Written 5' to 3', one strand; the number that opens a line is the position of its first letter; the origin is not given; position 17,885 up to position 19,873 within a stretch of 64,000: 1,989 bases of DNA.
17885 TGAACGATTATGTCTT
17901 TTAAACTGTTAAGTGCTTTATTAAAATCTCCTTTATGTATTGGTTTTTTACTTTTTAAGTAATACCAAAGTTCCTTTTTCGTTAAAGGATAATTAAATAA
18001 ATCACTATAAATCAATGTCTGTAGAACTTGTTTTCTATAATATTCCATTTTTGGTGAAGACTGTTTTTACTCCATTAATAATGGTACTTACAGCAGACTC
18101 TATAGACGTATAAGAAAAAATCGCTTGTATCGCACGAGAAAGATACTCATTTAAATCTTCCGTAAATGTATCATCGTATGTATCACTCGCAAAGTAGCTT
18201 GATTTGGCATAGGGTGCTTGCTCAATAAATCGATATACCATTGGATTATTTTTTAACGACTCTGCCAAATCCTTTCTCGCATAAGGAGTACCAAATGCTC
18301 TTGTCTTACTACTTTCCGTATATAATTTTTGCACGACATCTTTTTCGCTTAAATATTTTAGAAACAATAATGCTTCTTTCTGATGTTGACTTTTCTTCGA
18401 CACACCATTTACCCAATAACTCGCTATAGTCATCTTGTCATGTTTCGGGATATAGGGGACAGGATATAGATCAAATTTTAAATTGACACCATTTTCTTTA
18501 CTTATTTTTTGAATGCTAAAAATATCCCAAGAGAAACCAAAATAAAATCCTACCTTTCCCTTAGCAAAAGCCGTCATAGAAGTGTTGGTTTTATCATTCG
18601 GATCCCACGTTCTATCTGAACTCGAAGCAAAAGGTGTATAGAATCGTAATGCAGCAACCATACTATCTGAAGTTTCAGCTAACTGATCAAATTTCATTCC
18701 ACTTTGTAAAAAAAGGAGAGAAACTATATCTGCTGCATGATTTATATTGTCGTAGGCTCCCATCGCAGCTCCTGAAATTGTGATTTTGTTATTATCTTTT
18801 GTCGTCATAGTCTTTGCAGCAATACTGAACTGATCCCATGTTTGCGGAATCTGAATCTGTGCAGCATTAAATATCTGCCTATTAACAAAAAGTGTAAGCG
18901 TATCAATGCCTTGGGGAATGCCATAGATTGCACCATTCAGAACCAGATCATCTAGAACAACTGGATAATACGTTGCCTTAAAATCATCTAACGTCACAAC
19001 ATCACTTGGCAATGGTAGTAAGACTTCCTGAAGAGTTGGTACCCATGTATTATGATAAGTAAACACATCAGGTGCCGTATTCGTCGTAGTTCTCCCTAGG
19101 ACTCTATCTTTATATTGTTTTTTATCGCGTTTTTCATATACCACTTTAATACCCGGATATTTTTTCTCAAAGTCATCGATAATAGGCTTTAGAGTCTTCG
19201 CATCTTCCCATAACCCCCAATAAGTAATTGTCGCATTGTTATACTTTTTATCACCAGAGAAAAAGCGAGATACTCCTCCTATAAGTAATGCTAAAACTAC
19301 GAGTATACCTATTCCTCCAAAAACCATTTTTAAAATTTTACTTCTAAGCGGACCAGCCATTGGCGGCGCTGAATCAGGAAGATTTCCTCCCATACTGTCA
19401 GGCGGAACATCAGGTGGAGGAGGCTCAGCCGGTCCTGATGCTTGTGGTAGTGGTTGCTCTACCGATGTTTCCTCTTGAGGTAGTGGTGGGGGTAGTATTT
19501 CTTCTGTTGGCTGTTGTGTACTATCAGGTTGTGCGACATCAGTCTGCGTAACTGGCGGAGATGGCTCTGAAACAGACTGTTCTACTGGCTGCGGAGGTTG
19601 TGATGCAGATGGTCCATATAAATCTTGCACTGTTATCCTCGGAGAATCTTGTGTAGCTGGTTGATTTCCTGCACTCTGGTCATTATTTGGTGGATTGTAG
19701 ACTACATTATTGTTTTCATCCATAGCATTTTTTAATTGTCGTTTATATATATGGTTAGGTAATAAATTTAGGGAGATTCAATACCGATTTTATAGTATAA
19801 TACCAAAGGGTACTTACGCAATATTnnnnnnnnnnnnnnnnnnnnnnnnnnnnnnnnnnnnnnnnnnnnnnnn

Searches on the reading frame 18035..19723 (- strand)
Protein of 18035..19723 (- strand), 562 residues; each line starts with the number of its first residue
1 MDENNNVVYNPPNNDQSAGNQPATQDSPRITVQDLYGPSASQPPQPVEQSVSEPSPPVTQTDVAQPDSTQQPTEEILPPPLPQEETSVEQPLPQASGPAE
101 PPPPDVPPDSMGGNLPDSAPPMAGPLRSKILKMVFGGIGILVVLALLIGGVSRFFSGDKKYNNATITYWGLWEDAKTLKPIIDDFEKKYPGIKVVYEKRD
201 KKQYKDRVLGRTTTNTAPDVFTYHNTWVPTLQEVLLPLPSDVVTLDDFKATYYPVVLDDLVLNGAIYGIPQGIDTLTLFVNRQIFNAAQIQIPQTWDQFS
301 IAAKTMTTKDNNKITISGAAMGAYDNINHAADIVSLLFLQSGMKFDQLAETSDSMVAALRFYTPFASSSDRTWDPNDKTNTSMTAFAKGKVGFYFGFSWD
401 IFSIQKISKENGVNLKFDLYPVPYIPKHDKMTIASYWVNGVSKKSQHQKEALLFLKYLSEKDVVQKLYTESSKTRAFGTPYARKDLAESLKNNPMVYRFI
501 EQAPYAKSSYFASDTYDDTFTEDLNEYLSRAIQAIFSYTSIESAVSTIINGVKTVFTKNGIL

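Call 10: search_protein_families(library=pfam, proteins=[window:18035-19723:-], max_evalue=10)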
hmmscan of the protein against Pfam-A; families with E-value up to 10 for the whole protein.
window:18035-19723:- (562 aa): 4 families
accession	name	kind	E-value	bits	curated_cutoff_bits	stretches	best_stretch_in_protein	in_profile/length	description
PF13416.11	SBP_bac_8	-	9.9e-29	101.4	27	1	181-470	2-255/279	Bacterial extracellular solute-binding protein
PF01547.30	SBP_bac_1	-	1.6e-28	101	26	1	173-462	5-304/307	Bacterial extracellular solute-binding protein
PF13531.11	SBP_bac_11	-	0.02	15.1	25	1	176-232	11-63/227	Bacterial extracellular solute-binding protein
PF00245.25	Alk_phosphatase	-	0.2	11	24.4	0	291-324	34-67/423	Alkaline phosphatase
